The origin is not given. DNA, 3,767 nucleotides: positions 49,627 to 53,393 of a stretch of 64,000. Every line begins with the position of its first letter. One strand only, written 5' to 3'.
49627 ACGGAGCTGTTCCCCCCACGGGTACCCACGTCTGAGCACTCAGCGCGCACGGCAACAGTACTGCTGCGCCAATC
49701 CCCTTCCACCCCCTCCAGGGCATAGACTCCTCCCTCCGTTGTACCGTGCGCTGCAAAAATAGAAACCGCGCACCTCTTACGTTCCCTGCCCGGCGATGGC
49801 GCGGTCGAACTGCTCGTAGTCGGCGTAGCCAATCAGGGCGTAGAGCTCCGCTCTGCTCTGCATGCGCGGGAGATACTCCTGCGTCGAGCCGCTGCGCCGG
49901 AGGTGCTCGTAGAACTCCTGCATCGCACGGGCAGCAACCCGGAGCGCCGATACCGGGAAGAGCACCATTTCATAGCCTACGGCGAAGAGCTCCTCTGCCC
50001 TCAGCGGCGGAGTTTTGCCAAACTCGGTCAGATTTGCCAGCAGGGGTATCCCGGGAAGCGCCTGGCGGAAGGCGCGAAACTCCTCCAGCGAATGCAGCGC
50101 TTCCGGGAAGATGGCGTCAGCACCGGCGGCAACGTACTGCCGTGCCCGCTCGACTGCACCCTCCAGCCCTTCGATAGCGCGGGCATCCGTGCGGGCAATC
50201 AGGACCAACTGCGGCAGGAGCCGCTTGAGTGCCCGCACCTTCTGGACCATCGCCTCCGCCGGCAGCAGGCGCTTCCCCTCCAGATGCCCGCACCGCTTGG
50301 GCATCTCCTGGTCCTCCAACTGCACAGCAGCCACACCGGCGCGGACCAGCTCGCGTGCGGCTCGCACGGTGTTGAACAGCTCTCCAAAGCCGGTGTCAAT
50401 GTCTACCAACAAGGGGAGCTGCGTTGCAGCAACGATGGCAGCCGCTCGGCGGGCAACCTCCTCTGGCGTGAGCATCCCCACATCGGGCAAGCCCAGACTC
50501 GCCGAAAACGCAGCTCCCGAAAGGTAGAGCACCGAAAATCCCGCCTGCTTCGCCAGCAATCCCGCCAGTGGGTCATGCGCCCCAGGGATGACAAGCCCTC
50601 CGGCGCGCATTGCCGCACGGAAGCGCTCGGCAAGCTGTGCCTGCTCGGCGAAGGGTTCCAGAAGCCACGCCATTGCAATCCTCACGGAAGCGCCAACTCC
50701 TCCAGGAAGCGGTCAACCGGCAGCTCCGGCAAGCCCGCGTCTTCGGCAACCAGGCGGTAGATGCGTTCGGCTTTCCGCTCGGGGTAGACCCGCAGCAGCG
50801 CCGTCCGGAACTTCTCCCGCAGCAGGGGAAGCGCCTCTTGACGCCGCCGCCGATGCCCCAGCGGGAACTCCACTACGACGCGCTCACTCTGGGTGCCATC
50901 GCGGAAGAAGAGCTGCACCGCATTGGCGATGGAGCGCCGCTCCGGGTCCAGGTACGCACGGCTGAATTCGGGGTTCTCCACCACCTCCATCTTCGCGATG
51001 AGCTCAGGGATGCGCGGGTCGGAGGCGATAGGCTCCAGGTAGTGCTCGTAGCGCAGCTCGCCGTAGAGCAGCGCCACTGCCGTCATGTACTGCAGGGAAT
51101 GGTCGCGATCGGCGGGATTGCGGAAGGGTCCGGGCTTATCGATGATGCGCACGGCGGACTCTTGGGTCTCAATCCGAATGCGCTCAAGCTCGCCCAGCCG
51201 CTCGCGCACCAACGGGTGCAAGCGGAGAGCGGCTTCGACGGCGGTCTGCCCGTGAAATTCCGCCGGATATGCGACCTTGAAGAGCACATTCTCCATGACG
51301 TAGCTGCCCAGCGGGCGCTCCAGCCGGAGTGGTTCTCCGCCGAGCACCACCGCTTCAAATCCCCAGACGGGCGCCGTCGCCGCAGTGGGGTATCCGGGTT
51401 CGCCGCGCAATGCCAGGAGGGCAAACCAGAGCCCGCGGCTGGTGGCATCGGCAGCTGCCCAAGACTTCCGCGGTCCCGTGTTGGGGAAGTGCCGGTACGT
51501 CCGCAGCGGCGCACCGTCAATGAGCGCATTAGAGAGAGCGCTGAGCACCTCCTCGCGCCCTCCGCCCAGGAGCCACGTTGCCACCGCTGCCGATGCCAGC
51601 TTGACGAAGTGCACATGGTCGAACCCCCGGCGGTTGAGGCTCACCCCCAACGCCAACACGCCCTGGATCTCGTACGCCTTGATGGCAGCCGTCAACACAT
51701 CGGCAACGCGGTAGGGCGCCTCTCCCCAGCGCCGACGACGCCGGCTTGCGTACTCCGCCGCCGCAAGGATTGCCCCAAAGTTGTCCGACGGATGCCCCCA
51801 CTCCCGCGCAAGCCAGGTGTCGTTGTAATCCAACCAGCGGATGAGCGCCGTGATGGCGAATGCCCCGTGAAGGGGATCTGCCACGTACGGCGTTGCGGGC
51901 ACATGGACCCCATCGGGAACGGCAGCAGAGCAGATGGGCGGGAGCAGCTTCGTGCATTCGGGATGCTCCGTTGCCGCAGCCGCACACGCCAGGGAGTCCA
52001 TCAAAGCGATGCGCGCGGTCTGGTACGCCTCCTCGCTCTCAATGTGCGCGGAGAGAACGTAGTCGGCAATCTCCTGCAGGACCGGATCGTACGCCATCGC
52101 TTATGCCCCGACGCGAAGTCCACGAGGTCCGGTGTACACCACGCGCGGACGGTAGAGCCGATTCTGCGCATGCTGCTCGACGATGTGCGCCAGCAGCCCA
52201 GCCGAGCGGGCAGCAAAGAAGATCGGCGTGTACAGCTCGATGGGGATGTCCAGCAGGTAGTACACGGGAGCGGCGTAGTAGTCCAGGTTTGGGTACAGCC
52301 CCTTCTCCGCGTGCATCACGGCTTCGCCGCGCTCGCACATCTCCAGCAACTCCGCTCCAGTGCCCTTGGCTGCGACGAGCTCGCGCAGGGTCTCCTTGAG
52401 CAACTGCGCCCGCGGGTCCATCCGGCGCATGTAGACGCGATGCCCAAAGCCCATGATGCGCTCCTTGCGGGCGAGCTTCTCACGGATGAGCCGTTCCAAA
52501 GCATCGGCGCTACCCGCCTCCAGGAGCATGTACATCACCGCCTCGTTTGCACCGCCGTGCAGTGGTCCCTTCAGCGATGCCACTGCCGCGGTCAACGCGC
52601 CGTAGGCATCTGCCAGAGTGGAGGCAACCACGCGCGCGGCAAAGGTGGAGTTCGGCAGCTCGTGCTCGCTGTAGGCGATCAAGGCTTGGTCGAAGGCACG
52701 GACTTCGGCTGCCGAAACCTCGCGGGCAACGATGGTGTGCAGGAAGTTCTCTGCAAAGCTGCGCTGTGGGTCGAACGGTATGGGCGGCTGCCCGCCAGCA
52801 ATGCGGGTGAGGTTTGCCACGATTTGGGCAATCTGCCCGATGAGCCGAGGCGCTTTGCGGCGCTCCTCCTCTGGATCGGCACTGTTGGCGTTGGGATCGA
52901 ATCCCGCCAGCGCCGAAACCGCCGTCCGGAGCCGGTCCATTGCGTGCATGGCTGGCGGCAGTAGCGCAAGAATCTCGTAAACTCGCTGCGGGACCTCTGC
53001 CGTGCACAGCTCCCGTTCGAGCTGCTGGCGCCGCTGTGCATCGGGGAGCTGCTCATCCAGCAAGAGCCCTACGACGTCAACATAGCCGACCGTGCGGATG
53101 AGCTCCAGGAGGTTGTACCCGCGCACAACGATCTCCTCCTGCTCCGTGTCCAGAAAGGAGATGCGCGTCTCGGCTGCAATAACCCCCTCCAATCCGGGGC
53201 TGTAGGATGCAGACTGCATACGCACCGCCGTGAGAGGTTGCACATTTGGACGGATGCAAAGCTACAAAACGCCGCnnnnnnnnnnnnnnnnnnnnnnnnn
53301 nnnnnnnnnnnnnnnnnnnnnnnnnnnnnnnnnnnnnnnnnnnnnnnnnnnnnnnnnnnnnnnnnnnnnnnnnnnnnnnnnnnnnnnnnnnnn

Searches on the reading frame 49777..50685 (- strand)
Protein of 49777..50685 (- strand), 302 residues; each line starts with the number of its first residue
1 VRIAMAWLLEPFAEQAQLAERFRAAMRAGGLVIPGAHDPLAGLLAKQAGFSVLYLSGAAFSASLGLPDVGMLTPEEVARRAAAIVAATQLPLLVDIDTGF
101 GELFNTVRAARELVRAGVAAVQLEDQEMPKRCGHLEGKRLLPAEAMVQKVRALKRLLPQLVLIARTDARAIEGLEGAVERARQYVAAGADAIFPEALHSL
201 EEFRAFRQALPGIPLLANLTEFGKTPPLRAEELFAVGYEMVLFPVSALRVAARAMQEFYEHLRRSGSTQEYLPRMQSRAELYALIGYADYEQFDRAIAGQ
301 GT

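Call 3: search_protein_families(library=pfam, proteins=[window:49777-50685:-], max_evalue=0.1)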
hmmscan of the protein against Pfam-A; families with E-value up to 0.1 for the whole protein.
window:49777-50685:- (302 aa): 3 families
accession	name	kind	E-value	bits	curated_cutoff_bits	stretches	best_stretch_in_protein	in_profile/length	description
PF13714.12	PEP_mutase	-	1.1e-44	153.2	31.5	1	29-261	9-238/240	Phosphoenolpyruvate phosphomutase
PF00463.27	ICL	-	6.6e-11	41.9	26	1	90-189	150-254/526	Isocitrate lyase family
PF02548.21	Pantoate_transf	-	0.027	14.3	28.7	0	32-128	18-119/259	Ketopantoate hydroxymethyltransferase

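Call 82: search_protein_families(library=ncbifam, proteins=[window:49777-50685:-], max_evalue=1e-10)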
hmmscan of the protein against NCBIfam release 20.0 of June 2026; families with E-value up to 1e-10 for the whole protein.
window:49777-50685:- (302 aa): 8 families
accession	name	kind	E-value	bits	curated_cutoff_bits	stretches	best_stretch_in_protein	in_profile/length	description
TIGR02317.1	prpB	equivalog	4.3e-111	370.7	354.4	1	20-298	3-283/285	methylisocitrate lyase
NF008455.0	PRK11320.1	equivalog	5.4e-88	295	353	1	19-292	8-284/295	methylisocitrate lyase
TIGR02319.1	CPEP_Pphonmut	equivalog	2.2e-61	207.7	420.05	1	19-289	5-281/294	carboxyvinyl-carboxyphosphonate phosphorylmutase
TIGR02320.1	PEP_mutase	equivalog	2.2e-33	115.5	319.55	1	34-286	14-281/284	phosphoenolpyruvate mutase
TIGR02321.1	Pphn_pyruv_hyd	equivalog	2.4e-28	99.1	374.4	1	22-286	7-277/290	phosphonopyruvate hydrolase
TIGR01346.1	isocit_lyase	equivalog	2.3e-15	56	275.9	1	90-189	151-255/527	isocitrate lyase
NF011645.0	PRK15063.1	equivalog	2.3e-14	53.1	562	1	89-179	147-242/430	isocitrate lyase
NF005074.0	PRK06498.1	equivalog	4.7e-12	45.3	446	1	90-169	179-264/531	isocitrate lyase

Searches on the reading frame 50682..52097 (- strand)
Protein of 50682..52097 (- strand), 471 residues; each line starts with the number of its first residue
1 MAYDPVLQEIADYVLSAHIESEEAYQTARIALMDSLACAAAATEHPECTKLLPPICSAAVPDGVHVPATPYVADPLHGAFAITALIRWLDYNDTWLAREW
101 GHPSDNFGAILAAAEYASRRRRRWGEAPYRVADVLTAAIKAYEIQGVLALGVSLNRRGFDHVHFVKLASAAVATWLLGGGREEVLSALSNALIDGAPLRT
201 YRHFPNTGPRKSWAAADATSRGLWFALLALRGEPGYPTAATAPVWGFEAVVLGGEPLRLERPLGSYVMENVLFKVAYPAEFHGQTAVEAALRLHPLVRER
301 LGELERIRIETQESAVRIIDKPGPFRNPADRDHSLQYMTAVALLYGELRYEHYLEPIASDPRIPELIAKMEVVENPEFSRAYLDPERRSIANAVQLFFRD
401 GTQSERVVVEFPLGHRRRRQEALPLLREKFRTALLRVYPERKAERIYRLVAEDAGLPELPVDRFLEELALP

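Call 3: search_protein_families(library=pfam, proteins=[window:50682-52097:-], max_evalue=0.1)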
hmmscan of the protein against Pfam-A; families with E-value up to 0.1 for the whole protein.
window:50682-52097:- (471 aa): 2 families
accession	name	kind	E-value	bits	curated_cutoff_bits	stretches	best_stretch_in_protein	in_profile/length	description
PF03972.19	MmgE_PrpD_N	-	1e-77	261.1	32.1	1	8-258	1-242/244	MmgE/PrpD N-terminal domain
PF19305.4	MmgE_PrpD_C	-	3.4e-54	183.7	32.1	1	277-449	1-167/173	MmgE/PrpD C-terminal domain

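Call 82: search_protein_families(library=ncbifam, proteins=[window:50682-52097:-], max_evalue=1e-10)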
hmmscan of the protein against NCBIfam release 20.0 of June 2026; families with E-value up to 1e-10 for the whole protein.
window:50682-52097:- (471 aa): 3 families
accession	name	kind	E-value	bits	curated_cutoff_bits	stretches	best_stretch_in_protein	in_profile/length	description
NF006943.0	PRK09425.1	equivalog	1.1e-210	700.5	575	1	2-467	11-477/480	bifunctional 2-methylcitrate dehydratase/aconitate hydratase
TIGR02330.1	prpD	equivalog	3.7e-196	652.4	458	1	4-468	1-466/468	2-methylcitrate dehydratase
NF042438.1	PrpD_hiGCgrampos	equivalog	1.9e-24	86.1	950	1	57-421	73-441/499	2-methylcitrate dehydratase PrpD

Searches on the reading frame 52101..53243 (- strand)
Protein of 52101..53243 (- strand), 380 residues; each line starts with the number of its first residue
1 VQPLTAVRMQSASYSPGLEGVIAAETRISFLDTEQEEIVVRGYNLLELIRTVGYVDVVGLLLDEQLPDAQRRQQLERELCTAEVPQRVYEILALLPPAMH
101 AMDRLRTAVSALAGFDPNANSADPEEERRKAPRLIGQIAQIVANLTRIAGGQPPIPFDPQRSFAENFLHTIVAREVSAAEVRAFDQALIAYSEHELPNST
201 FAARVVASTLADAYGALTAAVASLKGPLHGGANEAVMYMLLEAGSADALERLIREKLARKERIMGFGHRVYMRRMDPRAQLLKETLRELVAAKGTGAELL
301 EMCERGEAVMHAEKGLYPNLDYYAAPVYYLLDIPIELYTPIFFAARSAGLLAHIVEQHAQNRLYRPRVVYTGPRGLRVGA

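Call 3: search_protein_families(library=pfam, proteins=[window:52101-53243:-], max_evalue=0.1)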
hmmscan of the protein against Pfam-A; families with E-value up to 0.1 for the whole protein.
window:52101-53243:- (380 aa): 1 family
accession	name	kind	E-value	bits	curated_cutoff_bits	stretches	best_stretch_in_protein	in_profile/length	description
PF00285.26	Citrate_synt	-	3.5e-113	378.7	27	1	17-367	1-357/357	Citrate synthase, C-terminal domain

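Call 82: search_protein_families(library=ncbifam, proteins=[window:52101-53219:-], max_evalue=1e-10)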
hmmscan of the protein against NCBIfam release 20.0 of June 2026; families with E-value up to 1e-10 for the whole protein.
window:52101-53219:- (372 aa): 22 families
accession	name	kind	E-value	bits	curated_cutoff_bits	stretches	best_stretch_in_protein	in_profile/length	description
NF009004.0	PRK12349.1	equivalog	8.6e-160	531.6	508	1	3-368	4-369/372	citrate synthase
TIGR01800.1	cit_synth_II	subfamily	7e-115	383.7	421.3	1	9-366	2-358/368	2-methylcitrate synthase/citrate synthase II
NF010636.0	PRK14033.1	equivalog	2.2e-102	342.7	479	1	7-366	10-368/376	bifunctional 2-methylcitrate synthase/citrate synthase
NF010638.0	PRK14035.1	equivalog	3.9e-97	325.4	572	1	7-368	5-364/372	citrate synthase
NF010637.0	PRK14034.1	equivalog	2e-95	319.9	594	1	7-366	4-361/372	citrate synthase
NF010639.0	PRK14036.1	equivalog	1.7e-93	313.4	502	1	2-365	2-367/379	citrate synthase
NF041301.1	Cit_synth_Halo_CitZ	equivalog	1.6e-90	303.9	550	1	7-366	6-369/379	citrate synthase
NF041157.1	Cit_synThplmales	equivalog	1.5e-89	300.8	590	1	6-366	4-366/377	citrate synthase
NF009006.1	PRK12351.1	equivalog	3e-85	285.9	550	1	7-367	7-367/376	bifunctional 2-methylcitrate synthase/citrate synthase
NF010640.0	PRK14037.1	subfamily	1e-83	281.3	504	1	6-366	4-367/377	citrate synthase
NF009005.0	PRK12350.1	subfamily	1.3e-75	254.9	332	1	6-366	4-351/366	citrate synthase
NF004126.0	PRK05614.1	equivalog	2.5e-71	240.4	505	1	4-365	43-419/430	citrate synthase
TIGR01798.1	cit_synth_I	equivalog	1.3e-60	205.3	485.15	1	5-365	31-407/412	citrate synthase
NF010635.0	PRK14032.1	subfamily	8e-50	169.7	426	1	28-358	67-431/448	citrate synthase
NF007128.0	PRK09569.1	subfamily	5.2e-34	117.6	344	1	7-363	39-424/437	citrate (Si)-synthase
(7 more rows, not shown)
